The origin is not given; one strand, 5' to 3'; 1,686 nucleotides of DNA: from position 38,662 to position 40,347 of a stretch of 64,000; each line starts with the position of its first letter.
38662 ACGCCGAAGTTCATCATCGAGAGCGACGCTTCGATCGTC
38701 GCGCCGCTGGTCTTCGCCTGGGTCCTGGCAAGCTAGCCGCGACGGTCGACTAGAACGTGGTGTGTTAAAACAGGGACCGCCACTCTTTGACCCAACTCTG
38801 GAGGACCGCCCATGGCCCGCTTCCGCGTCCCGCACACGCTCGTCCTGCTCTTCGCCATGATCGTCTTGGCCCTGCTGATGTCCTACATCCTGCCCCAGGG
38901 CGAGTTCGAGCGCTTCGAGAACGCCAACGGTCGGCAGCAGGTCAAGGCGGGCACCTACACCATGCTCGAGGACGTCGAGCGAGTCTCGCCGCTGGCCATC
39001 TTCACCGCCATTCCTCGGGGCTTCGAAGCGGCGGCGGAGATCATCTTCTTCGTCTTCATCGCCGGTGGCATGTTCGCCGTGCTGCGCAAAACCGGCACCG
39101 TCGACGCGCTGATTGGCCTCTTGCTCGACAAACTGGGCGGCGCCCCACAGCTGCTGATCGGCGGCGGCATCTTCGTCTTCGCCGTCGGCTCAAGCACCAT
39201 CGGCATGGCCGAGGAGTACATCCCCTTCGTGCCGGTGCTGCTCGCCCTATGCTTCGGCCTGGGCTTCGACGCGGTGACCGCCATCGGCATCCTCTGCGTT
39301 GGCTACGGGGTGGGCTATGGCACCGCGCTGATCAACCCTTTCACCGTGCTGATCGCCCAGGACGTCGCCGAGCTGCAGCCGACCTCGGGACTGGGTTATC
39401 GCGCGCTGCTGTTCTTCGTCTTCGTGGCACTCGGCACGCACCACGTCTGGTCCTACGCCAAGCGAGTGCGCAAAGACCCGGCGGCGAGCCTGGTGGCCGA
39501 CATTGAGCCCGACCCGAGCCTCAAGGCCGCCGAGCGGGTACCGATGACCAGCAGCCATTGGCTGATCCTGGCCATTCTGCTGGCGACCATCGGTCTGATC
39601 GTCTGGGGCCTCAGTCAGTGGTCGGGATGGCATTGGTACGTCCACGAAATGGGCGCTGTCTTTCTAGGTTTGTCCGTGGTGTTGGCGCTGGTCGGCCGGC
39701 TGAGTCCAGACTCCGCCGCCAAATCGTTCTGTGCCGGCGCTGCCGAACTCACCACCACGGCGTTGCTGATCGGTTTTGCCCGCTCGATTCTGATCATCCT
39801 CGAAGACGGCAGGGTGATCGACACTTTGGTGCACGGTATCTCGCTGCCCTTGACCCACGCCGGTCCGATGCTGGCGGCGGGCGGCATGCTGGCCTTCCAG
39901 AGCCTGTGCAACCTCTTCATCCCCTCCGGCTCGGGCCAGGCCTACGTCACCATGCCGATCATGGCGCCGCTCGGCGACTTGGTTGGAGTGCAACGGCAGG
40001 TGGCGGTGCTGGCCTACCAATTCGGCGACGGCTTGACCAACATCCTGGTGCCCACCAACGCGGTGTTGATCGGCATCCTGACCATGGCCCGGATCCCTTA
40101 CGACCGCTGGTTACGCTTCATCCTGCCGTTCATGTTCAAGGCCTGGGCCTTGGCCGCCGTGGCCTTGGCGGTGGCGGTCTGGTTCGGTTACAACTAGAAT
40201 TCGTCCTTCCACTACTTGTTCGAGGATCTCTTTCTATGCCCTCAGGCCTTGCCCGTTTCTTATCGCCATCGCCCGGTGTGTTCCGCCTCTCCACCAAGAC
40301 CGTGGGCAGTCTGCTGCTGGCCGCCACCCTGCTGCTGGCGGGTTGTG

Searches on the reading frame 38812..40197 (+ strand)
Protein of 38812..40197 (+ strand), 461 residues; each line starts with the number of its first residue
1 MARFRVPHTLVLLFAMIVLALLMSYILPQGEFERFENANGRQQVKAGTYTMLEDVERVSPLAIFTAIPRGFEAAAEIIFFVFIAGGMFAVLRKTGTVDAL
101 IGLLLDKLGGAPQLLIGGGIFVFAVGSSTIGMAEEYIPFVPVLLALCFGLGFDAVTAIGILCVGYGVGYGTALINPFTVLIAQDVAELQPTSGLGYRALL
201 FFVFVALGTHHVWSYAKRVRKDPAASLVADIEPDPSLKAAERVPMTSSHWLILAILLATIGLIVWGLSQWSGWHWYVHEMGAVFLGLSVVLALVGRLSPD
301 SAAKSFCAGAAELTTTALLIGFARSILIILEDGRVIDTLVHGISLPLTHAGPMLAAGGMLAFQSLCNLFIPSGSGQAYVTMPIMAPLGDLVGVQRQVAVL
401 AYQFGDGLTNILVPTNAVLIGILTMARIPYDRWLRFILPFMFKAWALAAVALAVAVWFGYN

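Call 11: search_protein_families(library=pfam, proteins=[window:38812-40197:+], max_evalue=0.01)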
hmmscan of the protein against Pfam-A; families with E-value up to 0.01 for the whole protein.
window:38812-40197:+ (461 aa): 3 families
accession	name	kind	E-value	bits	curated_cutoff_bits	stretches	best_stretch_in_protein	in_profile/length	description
PF03606.21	DcuC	-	5.3e-92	309.2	23.1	1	7-456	2-460/461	C4-dicarboxylate anaerobic carrier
PF03806.19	ABG_transport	-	7.4e-07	28.2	27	1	358-427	385-454/502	AbgT putative transporter family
PF02667.20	SCFA_trans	-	2.4e-05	24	27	1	363-426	363-424/453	Short chain fatty acid transporter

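Call 13: find_encoding_contigs(protein=window:38812-40197:+, flank=4000, max_places=10)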
Protein window:38812-40197:+ (461 aa): no gene with exactly this product is on record in the collection.

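Call 42: search_protein_families(library=ncbifam, proteins=[window:38812-40197:+], max_evalue=0.01)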
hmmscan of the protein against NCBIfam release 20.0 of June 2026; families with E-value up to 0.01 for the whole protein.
window:38812-40197:+ (461 aa): 3 families
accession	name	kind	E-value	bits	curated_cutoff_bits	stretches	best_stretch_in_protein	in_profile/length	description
NF008611.1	PRK11588.1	equivalog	6.9e-94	315.3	500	1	6-461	1-492/492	putative basic amino acid antiporter YfcC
TIGR00366.1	TIGR00366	hypoth_equivalog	5e-06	25.9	575.75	1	321-418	316-415/438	TIGR00366 family protein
TIGR00819.1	ydaH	subfamily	3.4e-05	22.6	753.55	1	358-423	400-465/521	AbgT family antimetabolite efflux transporter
